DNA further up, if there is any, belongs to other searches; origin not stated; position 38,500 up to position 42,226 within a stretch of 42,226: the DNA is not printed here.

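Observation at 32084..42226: Split, non-canonical pfa-type (PUFA-synthase-like) locus with an embedded Etf / acyl-CoA dehydrogenase module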

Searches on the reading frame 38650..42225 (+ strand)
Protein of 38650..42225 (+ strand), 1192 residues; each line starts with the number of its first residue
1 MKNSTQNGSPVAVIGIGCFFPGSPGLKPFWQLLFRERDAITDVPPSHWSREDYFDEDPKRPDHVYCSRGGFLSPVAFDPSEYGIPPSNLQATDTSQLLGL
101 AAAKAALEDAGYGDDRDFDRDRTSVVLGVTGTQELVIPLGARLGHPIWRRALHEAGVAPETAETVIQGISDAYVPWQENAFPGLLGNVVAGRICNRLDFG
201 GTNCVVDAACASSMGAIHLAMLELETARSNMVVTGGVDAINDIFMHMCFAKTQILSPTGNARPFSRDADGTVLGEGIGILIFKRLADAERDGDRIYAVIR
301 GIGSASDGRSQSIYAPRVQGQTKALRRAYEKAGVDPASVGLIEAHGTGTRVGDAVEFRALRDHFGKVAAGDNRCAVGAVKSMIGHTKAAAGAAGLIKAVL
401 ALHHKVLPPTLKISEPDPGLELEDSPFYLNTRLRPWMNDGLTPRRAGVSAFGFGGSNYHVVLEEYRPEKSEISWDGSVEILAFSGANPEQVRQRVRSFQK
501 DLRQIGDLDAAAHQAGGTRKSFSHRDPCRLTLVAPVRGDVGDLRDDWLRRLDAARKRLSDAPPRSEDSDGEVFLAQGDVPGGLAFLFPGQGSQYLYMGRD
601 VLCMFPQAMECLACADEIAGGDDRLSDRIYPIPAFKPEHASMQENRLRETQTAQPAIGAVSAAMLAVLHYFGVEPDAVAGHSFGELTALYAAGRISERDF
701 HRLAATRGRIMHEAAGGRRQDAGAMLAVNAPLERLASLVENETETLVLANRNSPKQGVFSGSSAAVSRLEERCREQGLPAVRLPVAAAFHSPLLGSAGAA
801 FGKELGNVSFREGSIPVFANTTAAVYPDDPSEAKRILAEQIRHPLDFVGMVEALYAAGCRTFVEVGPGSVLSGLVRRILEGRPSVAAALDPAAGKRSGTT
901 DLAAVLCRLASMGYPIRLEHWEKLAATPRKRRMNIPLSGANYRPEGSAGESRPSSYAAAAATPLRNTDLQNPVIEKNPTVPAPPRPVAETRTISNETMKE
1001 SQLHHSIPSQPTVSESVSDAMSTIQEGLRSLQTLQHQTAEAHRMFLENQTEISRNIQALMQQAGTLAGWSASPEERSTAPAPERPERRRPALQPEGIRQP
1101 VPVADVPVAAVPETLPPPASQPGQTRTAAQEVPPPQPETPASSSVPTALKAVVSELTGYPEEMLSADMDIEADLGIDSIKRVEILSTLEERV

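Call 5: search_protein_families(library=pfam, proteins=[window:38650-42225:+], max_evalue=0.01)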
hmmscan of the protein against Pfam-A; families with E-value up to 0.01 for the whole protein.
window:38650-42225:+ (1192 aa): 7 families
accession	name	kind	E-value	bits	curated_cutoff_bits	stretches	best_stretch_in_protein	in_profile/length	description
PF00109.32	ketoacyl-synt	-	2.3e-58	198.2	20.8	1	9-288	2-252/252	Beta-ketoacyl synthase, N-terminal domain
PF02801.28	Ketoacyl-synt_C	-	2.2e-41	141.1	20.8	1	296-413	1-118/119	Beta-ketoacyl synthase, C-terminal domain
PF00698.26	Acyl_transf_1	-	2e-35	123.2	32.7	1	585-880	2-280/319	Acyl transferase domain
PF16197.11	KAsynt_C_assoc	-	1.7e-12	48.2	33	1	416-525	1-107/111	Ketoacyl-synthetase C-terminal extension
PF00550.31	PP-binding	-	8e-07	29.7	20.8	1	1148-1191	2-44/67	Phosphopantetheine attachment site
PF00108.29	Thiolase_N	-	0.0034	17.3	26.4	0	189-240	62-115/260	Thiolase, N-terminal domain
PF08954.16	Trimer_CC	-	0.0096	16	27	0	1015-1034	15-34/52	Trimerisation motif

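Call 6: search_protein_families(library=ncbifam, proteins=[window:38650-42225:+], max_evalue=0.001)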
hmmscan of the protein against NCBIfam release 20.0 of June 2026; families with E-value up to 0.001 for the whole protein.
window:38650-42225:+ (1192 aa): 26 families (the best 25 are shown)
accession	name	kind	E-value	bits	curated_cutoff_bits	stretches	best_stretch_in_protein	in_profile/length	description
TIGR02813.1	omega_3_PfaA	subfamily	1.8e-294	980.4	1010.1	2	7-1067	5-1076/2582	polyketide-type polyunsaturated fatty acid synthase PfaA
NF045894.1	PKS_plus_SDR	equivalog_domain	1.6e-177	592.8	1740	2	183-936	146-866/1515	type I polyketide synthase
NF040607.1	mycolic_Pks13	equivalog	1.2e-119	400.9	2100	2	6-474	98-535/1680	polyketide synthase Pks13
NF041183.1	Pks2_ls1_myc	equivalog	6.8e-114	381.3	2400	2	188-897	151-832/2086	sulfolipid-1 biosynthesis phthioceranic/hydroxyphthioceranic acid synthase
TIGR03150.1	fabF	equivalog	7.8e-55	186.2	493.75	1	182-462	133-406/407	beta-ketoacyl-ACP synthase II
TIGR00128.1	fabD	equivalog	2.6e-54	184.7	260.9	1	583-879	3-287/290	ACP S-malonyltransferase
NF005589.0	PRK07314.1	subfamily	5.6e-52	176.9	387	1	182-465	136-412/413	beta-ketoacyl-ACP synthase II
NF004970.0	PRK06333.1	subfamily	1.4e-49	169.2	525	1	181-466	144-423/424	beta-ketoacyl-ACP synthase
NF053555.1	prodigi_MBC_PigJ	equivalog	1.5e-48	165.6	900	1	193-463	496-757/759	prodigiosin MBC biosynthesis protein PigJ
TIGR03131.1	malonate_mdcH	equivalog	1.5e-46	159.2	297.9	1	583-886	1-283/297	malonate decarboxylase subunit epsilon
NF058662.1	cispenta_AmcF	equivalog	4.8e-43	147.6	325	1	148-423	69-337/369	cispentacin biosynthesis acyltransferase subunit AmcF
NF005076.0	PRK06501.1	equivalog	3e-37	128.5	629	1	186-464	151-422/425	beta-ketoacyl-ACP synthase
NF005916.1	PRK07910.1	equivalog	1.7e-36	126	560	1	208-461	169-414/418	KasA/KasB family beta-ketoacyl-ACP synthase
NF006274.0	PRK08439.1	equivalog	2.8e-36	125.2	621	1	182-462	134-403/406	beta-ketoacyl-ACP synthase II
NF006618.0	PRK09185.1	subfamily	2.3e-34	119.1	407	1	193-463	144-391/394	beta-ketoacyl-ACP synthase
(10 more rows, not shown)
